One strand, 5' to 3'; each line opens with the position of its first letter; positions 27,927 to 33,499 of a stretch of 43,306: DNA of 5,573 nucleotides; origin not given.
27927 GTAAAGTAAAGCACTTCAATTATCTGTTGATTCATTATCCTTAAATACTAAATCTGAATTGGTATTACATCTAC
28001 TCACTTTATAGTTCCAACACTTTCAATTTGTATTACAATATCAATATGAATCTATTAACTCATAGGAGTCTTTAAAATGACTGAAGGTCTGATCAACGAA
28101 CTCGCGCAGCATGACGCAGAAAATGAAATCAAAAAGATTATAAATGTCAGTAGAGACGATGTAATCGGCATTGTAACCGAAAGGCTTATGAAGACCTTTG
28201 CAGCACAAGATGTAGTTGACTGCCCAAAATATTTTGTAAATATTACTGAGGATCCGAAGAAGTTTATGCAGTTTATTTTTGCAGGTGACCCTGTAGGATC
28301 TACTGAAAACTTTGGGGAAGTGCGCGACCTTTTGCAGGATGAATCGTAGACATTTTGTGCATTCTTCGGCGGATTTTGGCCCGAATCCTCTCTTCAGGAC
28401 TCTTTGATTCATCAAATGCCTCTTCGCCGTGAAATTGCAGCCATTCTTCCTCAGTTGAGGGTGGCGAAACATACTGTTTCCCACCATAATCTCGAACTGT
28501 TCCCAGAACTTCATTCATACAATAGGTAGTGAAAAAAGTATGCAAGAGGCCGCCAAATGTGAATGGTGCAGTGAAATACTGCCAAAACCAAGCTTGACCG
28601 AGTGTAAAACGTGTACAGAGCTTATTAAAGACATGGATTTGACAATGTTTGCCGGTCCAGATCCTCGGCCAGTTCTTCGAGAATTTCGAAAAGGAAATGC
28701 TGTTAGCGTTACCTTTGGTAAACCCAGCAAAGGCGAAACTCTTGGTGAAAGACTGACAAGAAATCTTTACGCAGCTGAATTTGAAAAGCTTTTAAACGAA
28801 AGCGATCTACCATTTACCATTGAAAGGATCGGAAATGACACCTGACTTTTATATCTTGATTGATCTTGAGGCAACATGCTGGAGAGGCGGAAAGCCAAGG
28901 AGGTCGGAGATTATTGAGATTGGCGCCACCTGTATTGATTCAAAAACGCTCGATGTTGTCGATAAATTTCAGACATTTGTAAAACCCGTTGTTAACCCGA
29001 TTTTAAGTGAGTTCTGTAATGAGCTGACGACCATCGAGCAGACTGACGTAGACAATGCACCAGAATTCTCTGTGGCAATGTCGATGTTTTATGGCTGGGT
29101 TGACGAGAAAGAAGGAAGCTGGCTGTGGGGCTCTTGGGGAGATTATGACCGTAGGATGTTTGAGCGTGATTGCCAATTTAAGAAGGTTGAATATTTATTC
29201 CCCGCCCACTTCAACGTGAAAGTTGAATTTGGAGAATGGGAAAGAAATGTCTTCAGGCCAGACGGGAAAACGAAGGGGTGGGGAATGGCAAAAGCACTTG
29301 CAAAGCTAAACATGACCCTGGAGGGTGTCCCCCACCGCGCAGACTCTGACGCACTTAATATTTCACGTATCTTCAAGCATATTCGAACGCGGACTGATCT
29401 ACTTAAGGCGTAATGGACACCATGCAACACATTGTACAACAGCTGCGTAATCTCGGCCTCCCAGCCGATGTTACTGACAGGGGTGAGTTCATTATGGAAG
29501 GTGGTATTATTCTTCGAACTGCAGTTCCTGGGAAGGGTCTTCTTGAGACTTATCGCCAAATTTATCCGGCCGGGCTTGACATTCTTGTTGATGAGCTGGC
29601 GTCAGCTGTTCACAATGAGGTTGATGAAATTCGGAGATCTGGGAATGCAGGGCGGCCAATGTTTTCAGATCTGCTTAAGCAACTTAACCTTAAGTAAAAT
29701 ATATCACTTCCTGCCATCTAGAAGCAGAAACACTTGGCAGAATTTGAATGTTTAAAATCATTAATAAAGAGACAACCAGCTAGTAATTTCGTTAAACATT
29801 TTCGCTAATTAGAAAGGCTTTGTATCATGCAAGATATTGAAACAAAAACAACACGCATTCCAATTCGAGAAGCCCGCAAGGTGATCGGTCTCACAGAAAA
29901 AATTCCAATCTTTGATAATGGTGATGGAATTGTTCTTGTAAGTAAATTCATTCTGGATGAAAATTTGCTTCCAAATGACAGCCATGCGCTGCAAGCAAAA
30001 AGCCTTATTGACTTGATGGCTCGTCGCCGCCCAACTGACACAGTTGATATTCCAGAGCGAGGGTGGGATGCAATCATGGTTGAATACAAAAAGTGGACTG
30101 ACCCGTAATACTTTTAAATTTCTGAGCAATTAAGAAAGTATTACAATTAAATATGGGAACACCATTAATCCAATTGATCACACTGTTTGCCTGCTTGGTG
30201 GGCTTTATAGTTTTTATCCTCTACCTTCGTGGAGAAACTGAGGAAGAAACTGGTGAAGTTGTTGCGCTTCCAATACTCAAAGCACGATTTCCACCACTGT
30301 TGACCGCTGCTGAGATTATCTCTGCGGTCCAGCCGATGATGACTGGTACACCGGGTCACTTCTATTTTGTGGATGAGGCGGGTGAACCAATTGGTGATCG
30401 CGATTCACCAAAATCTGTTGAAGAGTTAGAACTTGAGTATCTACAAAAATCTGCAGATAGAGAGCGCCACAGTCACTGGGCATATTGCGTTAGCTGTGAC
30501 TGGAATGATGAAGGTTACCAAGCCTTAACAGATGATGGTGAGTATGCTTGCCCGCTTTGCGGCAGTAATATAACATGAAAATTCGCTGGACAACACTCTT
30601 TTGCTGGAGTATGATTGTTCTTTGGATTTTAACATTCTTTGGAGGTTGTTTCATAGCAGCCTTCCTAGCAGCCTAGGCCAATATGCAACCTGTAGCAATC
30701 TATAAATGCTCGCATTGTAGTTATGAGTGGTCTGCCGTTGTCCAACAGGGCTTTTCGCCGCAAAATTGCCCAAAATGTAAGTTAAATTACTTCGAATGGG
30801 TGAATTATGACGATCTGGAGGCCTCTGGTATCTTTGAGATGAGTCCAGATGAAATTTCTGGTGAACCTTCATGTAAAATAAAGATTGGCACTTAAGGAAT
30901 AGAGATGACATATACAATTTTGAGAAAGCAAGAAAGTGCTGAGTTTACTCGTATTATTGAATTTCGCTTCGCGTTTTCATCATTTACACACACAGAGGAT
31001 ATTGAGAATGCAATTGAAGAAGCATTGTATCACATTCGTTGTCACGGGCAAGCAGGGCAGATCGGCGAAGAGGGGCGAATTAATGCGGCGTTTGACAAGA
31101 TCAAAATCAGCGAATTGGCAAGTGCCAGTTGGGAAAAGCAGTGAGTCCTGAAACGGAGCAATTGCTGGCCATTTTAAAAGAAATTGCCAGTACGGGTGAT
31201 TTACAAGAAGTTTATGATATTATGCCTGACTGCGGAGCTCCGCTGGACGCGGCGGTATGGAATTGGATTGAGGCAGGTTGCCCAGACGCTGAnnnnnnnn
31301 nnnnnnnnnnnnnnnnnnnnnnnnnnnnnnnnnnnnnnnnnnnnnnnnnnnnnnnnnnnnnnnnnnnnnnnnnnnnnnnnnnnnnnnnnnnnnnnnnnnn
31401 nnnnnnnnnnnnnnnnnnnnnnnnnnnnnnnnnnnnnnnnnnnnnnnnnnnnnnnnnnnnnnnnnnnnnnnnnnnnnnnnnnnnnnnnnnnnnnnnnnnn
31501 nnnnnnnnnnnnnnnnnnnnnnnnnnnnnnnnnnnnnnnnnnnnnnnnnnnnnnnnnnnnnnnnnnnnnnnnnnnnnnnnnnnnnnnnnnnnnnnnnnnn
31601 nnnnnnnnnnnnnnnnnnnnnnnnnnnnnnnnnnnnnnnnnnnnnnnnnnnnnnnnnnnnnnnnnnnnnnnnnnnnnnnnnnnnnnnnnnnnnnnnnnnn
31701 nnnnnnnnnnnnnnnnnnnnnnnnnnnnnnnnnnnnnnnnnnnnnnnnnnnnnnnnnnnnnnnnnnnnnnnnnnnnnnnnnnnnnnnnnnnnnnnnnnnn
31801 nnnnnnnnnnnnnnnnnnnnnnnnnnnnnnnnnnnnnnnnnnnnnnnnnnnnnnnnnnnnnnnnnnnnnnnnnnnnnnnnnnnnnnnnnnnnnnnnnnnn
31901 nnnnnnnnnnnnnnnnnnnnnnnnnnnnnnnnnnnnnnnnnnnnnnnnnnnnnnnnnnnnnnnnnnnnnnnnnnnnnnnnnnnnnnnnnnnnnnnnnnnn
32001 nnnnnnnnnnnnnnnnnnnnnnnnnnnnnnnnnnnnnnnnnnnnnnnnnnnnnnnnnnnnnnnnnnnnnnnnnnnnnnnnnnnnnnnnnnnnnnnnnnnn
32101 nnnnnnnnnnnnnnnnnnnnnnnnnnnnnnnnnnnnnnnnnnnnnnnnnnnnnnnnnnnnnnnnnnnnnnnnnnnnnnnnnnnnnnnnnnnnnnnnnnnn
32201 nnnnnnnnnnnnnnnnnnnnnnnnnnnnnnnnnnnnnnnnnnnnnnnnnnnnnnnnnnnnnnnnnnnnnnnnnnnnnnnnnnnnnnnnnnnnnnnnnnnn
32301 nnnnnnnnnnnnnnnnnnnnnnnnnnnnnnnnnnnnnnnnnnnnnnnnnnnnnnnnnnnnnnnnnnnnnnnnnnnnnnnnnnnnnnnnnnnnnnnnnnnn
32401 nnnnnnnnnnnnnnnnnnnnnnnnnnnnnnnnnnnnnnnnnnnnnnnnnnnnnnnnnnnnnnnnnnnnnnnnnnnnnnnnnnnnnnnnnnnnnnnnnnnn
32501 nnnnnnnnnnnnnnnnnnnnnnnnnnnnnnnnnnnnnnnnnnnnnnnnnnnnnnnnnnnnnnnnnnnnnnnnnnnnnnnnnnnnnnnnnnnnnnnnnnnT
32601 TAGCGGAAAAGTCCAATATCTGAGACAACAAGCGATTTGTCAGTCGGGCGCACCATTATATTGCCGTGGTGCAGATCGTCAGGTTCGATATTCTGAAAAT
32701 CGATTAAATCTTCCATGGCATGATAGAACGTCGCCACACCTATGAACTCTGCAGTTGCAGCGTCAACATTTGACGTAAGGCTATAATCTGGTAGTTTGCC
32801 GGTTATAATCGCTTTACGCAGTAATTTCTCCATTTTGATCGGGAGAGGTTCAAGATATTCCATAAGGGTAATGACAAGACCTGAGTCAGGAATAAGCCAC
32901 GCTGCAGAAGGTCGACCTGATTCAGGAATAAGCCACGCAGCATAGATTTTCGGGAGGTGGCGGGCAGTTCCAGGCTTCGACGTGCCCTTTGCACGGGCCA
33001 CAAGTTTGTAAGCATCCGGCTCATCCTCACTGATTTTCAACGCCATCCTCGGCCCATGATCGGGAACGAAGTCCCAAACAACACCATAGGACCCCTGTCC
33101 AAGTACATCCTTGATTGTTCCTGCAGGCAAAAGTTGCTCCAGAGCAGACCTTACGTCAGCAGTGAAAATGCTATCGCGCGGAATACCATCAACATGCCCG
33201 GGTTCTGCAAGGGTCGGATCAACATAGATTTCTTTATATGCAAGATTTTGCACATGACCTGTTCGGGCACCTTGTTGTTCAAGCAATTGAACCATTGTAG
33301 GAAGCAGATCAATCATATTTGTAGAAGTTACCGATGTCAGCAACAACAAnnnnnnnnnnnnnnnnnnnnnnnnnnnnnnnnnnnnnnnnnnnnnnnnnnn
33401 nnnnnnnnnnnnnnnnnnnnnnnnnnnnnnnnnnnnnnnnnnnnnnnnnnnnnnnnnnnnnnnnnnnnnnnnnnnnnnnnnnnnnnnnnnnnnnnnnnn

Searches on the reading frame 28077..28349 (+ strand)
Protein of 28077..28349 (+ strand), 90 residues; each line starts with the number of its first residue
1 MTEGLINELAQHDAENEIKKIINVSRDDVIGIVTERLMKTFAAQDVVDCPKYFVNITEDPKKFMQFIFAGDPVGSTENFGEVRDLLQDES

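Call 81: search_protein_families(library=phrogs, proteins=[window:28077-28349:+], max_evalue=0.01)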
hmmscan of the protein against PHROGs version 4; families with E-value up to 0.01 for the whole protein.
window:28077-28349:+ (90 aa): 1 family
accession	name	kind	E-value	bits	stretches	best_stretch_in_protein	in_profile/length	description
phrog_2256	-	unknown function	0.0086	17.4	1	12-66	11-66/126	-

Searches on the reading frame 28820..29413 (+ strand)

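Call 50: search_protein_families(library=pfam, proteins=[window:28820-29413:+], max_evalue=0.01)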
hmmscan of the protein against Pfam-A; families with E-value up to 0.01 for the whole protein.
window:28820-29413:+ (197 aa): 2 families
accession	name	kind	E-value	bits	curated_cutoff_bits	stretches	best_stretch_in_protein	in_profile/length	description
PF00929.31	RNase_T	-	1.4e-17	65.2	24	1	13-185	2-164/164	Exonuclease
PF16473.11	Rv2179c-like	-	0.00029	21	27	1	12-187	3-175/177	3'-5' exoribonuclease Rv2179c-like domain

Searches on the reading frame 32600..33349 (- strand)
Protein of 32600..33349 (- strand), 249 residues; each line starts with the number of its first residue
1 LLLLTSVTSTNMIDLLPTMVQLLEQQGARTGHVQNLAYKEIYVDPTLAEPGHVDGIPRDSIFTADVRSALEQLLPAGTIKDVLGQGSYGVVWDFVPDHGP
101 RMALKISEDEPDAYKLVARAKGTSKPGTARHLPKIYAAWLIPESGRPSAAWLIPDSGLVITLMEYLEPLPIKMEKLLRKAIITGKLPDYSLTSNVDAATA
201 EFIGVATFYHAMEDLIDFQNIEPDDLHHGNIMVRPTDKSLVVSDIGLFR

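Call 12: search_protein_families(library=pfam, proteins=[window:32600-33349:-], max_evalue=0.01)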
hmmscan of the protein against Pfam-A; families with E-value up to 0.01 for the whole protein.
window:32600-33349:- (249 aa): 0 families

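Call 82: search_protein_families(library=phrogs, proteins=[window:32600-33349:-], max_evalue=0.01)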
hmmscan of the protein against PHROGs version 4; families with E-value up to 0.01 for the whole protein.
window:32600-33349:- (249 aa): 1 family
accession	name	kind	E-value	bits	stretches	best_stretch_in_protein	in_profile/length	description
phrog_18305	-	other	0.00036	21.2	1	218-249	157-187/284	kinase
